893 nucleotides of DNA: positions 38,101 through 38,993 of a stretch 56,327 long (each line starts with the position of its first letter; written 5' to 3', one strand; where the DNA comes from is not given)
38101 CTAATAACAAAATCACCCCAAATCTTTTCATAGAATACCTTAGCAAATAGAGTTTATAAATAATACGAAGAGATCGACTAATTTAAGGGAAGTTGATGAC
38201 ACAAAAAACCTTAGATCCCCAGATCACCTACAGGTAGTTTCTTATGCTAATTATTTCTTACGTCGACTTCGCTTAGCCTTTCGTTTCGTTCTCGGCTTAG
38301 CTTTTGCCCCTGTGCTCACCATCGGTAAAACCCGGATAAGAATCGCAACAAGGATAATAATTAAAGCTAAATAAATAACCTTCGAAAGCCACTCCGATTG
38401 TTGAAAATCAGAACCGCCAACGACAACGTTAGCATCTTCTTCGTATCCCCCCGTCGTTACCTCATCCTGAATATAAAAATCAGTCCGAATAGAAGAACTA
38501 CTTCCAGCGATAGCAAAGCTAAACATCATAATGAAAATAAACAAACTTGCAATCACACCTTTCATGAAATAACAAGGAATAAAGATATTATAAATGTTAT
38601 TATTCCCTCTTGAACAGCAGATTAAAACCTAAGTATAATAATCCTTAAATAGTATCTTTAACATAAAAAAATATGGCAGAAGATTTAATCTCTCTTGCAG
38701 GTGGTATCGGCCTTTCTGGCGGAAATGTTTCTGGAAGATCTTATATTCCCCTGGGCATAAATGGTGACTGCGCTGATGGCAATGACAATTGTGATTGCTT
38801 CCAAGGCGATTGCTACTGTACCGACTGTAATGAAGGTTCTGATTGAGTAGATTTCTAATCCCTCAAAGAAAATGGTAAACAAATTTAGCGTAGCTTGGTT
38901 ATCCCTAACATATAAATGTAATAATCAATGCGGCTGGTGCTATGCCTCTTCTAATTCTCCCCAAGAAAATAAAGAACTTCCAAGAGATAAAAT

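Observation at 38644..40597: Unannotated 57-aa peptide with six Cys and six Asp, upstream of a radical SAM/SPASM enzyme and an HExxH protein: candidate archaeal ranthipeptide/SCIFF-like RiPP locus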

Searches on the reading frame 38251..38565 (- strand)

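Call 3: search_protein_families(library=pfam, proteins=[window:38251-38565:-], max_evalue=1)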
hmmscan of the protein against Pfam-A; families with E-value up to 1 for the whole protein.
window:38251-38565:- (104 aa): 5 families
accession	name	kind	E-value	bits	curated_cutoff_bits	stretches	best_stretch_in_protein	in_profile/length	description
PF03137.26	OATP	-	0.028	13.2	25.8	1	3-100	172-257/545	Organic Anion Transporter Polypeptide (OATP) family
PF12420.13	DUF3671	-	0.13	12.1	34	1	8-81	167-206/223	Fam-L, Fam-M like protein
PF12911.12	OppC_N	-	0.19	12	23.9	0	2-21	14-33/53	N-terminal TM domain of oligopeptide transport permease C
PF06143.16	Baculo_11_kDa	-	0.31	11.1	28.4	0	67-98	43-74/84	Baculovirus 11 kDa family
PF23906.1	DUF7248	-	0.48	10.9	27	0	55-76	4-25/58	Family of unknown function (DUF7248)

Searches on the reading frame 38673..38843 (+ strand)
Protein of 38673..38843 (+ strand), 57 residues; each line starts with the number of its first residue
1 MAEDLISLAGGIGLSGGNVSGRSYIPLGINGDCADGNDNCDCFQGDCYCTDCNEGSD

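Call 3: search_protein_families(library=pfam, proteins=[window:38673-38843:+], max_evalue=1)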
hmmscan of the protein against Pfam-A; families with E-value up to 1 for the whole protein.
window:38673-38843:+ (57 aa): 1 family
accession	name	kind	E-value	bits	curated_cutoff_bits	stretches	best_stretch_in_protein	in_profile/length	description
PF00766.25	ETF_alpha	-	0.11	12.9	27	1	9-32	50-73/81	Electron transfer flavoprotein FAD-binding domain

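Call 4: search_protein_families(library=ncbifam, proteins=[window:38673-38843:+], max_evalue=1)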
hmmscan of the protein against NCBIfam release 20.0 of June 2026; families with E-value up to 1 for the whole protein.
window:38673-38843:+ (57 aa): 0 families

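Call 6: find_homologous_proteins(query=window:38673-38843:+, max_evalue=10)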
Query window:38673-38843:+ (57 aa): 9 proteins with E <= 10 among 9 candidates.
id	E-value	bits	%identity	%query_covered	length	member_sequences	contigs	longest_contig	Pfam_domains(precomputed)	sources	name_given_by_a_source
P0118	3.1e-30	121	100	100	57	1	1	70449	-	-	-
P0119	5.6e-20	88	72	100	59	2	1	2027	-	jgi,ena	-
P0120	8.5e-13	66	70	100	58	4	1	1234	-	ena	-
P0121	4.2e-12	63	63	100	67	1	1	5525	-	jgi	jgi:hypothetical protein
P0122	3.4e-9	54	52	100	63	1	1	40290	-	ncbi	ncbi:MAG: hypothetical protein V1660_02995 [archaeon]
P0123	5.8e-8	50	53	100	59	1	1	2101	-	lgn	-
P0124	2.1e-7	49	53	100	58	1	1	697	-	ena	-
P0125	2.7e-6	45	83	40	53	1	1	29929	-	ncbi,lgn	-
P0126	1.5e-2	33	47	89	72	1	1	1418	-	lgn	-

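Call 26: search_protein_representatives(alignment_id=A1)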
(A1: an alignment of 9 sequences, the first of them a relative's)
Query: 9 sequences, 60 profile positions. Proteins with E-value up to 0.001 (for the whole library): 32; up to 1e-10: 12; up to 1e-30: 0. The best 32 are listed.
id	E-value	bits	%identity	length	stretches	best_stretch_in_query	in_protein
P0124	1.9e-24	101.8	-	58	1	1-60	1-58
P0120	7.8e-20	87.1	-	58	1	1-58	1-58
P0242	1.3e-18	83.2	-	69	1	1-57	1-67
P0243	6.3e-18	81.0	-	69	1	1-58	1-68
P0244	6.4e-18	81.0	-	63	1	1-58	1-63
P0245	7.3e-17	77.6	-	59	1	1-59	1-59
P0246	1.3e-16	76.8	-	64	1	1-60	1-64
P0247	3.7e-16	75.3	-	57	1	1-56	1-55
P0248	4.9e-16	74.9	-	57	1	1-58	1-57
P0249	5.1e-15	71.7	-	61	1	1-58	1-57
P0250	9.2e-13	64.5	-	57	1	1-58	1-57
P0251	1.5e-11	60.6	-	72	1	6-59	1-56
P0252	3.0e-09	53.2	-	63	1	1-55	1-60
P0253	2.7e-08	50.1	-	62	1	4-59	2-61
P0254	2.8e-08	50.1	-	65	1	1-58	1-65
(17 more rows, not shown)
